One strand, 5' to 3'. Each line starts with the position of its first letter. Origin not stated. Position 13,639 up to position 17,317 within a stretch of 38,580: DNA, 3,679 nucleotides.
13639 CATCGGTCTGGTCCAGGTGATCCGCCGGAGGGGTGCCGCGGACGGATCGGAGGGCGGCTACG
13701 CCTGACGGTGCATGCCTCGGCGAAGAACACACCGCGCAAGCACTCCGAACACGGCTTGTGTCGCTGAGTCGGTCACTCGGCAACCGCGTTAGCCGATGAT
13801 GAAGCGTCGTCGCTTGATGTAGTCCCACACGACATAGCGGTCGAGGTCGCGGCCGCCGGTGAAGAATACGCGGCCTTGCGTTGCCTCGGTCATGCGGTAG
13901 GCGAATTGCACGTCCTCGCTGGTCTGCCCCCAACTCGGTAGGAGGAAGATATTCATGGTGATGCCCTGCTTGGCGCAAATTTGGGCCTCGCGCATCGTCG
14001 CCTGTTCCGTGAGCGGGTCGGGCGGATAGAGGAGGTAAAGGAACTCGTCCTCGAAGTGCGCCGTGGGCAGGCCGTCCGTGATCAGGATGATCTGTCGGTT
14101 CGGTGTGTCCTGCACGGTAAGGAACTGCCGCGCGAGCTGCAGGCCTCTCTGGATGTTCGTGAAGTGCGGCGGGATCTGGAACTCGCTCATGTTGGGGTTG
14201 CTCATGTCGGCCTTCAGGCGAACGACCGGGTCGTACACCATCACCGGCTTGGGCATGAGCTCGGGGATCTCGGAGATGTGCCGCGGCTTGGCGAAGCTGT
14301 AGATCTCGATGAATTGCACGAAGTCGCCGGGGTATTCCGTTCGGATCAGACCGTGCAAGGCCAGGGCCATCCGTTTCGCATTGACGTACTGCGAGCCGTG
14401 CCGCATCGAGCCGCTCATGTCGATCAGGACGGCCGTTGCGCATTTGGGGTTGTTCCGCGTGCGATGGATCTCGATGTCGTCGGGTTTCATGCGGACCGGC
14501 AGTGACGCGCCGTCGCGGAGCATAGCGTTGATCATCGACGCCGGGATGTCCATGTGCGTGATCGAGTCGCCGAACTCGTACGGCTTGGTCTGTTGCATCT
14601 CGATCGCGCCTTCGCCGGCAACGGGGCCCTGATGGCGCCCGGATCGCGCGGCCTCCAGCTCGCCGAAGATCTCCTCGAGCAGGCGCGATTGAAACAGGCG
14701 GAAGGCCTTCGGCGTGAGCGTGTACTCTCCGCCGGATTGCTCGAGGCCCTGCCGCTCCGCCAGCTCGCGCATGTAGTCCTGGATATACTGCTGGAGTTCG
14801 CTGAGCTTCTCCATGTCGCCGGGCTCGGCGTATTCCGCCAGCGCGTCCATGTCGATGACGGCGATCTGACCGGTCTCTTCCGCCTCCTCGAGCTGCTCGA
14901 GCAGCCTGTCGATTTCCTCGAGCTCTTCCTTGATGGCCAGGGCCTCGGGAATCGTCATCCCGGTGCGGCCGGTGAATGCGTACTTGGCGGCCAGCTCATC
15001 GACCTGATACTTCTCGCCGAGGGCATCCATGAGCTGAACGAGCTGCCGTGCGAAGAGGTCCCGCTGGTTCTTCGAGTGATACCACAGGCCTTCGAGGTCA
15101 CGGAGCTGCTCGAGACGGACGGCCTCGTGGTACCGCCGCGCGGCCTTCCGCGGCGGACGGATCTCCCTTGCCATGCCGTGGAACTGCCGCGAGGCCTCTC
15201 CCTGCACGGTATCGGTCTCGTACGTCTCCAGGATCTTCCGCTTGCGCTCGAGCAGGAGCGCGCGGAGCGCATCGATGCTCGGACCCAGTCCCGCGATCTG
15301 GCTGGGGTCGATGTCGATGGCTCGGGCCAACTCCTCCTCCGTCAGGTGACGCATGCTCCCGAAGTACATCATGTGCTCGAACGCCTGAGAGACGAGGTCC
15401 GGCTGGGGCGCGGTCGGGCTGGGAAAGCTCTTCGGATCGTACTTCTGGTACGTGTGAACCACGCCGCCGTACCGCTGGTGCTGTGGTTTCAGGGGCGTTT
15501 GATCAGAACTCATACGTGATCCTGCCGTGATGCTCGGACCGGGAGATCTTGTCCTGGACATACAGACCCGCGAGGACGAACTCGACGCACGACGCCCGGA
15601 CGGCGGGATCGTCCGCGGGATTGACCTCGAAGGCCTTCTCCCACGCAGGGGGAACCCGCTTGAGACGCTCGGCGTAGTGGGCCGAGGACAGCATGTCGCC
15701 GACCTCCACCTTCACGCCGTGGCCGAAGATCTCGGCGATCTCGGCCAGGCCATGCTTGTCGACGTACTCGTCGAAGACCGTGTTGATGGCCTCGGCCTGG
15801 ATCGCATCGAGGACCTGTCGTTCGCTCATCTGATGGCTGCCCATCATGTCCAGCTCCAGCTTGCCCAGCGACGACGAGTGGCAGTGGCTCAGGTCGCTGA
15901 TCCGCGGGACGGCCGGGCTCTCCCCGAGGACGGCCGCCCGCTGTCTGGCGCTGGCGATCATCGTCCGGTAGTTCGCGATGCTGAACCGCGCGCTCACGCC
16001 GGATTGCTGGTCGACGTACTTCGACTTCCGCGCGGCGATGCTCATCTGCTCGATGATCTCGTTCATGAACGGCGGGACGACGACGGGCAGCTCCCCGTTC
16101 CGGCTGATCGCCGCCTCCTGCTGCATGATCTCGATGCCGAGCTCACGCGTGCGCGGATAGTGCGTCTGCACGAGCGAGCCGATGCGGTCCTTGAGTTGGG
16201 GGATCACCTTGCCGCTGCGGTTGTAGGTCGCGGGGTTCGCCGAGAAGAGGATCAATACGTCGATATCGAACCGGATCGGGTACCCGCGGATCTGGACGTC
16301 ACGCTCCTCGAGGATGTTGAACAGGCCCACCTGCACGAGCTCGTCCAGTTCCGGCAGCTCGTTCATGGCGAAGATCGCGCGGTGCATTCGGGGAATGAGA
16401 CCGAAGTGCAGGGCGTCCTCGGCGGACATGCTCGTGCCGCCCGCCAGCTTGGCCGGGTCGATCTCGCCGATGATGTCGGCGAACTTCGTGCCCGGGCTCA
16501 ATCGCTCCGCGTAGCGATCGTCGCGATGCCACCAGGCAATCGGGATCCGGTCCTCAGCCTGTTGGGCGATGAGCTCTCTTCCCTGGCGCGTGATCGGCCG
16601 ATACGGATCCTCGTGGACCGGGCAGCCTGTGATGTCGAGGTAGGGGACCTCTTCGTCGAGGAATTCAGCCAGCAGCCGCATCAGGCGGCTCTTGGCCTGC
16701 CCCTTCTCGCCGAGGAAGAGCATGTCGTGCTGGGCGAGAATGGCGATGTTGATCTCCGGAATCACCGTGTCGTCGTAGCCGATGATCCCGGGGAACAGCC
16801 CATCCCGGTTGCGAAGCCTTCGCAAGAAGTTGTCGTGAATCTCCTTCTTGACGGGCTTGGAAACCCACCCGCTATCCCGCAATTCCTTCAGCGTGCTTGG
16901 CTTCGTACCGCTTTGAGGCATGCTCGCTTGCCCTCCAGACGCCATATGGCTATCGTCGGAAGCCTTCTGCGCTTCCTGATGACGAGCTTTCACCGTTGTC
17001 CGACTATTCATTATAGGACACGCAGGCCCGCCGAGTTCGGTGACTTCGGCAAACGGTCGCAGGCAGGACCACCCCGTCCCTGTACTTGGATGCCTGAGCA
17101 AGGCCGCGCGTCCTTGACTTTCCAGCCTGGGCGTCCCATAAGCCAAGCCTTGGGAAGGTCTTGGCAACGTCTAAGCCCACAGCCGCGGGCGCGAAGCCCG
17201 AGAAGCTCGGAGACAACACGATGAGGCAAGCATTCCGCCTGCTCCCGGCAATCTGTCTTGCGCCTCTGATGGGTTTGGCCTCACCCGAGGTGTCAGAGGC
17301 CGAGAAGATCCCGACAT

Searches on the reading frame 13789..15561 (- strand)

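Call 51: search_protein_families(library=pfam, proteins=[window:13789-15561:-], max_evalue=0.00001)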
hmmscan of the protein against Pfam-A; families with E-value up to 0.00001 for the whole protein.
window:13789-15561:- (590 aa): 1 family
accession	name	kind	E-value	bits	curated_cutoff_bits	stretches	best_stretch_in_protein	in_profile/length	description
PF13519.12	VWA_2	-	1.6e-06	29.1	27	0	376-497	1-106/107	von Willebrand factor type A domain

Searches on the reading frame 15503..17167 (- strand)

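Call 51: search_protein_families(library=pfam, proteins=[window:15503-17167:-], max_evalue=0.00001)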
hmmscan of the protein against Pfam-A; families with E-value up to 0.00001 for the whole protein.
window:15503-17167:- (554 aa): 1 family
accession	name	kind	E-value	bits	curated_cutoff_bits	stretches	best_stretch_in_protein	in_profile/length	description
PF07728.20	AAA_5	-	4.5e-06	27.1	22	0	148-176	1-30/139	AAA domain (dynein-related subfamily)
